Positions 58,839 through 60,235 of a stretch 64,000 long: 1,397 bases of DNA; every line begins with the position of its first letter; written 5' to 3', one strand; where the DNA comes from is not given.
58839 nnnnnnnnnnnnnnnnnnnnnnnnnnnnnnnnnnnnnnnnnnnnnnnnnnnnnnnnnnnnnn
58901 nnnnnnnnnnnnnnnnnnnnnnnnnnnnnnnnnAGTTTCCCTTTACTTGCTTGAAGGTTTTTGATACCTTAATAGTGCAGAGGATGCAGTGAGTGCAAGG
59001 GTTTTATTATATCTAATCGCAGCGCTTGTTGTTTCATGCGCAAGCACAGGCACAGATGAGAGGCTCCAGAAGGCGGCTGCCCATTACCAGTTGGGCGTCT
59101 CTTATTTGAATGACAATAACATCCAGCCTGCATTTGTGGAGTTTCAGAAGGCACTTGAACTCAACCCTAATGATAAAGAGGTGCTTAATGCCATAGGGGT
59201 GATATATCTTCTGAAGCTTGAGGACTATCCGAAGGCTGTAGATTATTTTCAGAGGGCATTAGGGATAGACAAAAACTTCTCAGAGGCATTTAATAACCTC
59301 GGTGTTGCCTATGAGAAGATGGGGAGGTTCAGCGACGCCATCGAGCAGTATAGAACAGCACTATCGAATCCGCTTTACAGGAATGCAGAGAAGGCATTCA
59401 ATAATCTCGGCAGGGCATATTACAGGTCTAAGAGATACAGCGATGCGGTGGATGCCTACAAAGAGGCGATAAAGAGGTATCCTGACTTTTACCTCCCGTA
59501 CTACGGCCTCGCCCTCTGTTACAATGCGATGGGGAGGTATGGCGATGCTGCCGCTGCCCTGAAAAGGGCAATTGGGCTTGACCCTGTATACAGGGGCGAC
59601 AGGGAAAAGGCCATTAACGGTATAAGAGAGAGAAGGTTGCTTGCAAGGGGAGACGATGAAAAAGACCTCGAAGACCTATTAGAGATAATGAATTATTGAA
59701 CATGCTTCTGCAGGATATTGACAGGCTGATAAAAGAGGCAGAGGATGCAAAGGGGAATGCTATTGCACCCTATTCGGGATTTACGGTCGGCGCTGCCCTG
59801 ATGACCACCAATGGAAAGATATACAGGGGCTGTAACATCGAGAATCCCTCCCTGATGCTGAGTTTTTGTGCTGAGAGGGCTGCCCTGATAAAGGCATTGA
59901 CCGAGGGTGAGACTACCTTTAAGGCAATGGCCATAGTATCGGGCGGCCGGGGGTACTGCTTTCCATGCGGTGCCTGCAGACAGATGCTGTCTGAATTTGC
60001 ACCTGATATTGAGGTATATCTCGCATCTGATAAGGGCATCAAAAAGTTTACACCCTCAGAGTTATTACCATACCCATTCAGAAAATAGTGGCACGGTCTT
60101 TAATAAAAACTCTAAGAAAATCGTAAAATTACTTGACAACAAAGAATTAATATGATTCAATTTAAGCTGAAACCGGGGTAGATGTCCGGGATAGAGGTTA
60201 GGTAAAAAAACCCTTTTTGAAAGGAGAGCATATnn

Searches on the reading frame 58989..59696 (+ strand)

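Call 44: search_protein_families(library=pfam, proteins=[window:58989-59696:+], max_evalue=0.000001)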
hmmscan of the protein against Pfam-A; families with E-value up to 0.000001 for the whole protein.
window:58989-59696:+ (236 aa): 17 families
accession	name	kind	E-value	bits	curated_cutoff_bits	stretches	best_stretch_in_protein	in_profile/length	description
PF00515.34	TPR_1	-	1.2e-37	126.7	27.8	2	135-167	2-34/34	Tetratricopeptide repeat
PF07719.23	TPR_2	-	3.1e-31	105.3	27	1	135-166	2-33/34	Tetratricopeptide repeat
PF13181.12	TPR_8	-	4.1e-28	95.5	25.7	0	135-166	2-33/34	Tetratricopeptide repeat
PF13432.12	TPR_16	-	4.8e-24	84.9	32.7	2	104-166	3-63/65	Tetratricopeptide repeat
PF13424.12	TPR_12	-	2.1e-23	82.7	30.1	0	135-165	46-76/77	Tetratricopeptide repeat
PF13414.12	TPR_11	-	5e-23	81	26.8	0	76-112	6-42/42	TPR repeat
PF13431.12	TPR_17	-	9.7e-21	72.7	24.4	0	52-84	2-33/34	Tetratricopeptide repeat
PF13428.12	TPR_14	-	4.5e-19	67.4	23.5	0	139-175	6-42/44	Tetratricopeptide repeat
PF14559.12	TPR_19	-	3e-18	66.3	25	1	146-197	3-54/68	Tetratricopeptide repeat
PF13174.12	TPR_6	-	8.6e-18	64.1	26.3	0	139-166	5-32/33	Tetratricopeptide repeat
PF13176.12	TPR_7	-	1.7e-15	56.2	27.9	0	66-97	2-32/36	Tetratricopeptide repeat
PF13374.12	TPR_10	-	1.3e-13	50.9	27.5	0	136-164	4-32/42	Tetratricopeptide repeat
PF13371.12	TPR_9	-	8.7e-10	38.9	35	0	141-206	2-66/73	Tetratricopeptide repeat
PF25063.1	ARM_TT21_C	-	1.1e-08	35.6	35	1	79-167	110-197/209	Tetratricopeptide repeat protein 21 C-terminal ARM domain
PF25068.1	ARM_TT21_4th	-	1.6e-08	35.4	30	0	139-234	4-96/153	Tetratricopeptide repeat protein 21 forth ARM domain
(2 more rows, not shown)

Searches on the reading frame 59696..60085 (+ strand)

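Call 44: search_protein_families(library=pfam, proteins=[window:59696-60085:+], max_evalue=0.000001)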
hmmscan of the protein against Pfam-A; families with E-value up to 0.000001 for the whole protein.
window:59696-60085:+ (130 aa): 2 families
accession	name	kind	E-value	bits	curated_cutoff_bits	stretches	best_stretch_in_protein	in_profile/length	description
PF00383.29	dCMP_cyt_deam_1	-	2.4e-16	59.9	25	1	8-103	4-95/102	Cytidine and deoxycytidylate deaminase zinc-binding region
PF08211.18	dCMP_cyt_deam_2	-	5.4e-09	36.8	25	1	8-76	41-109/130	Cytidine and deoxycytidylate deaminase zinc-binding region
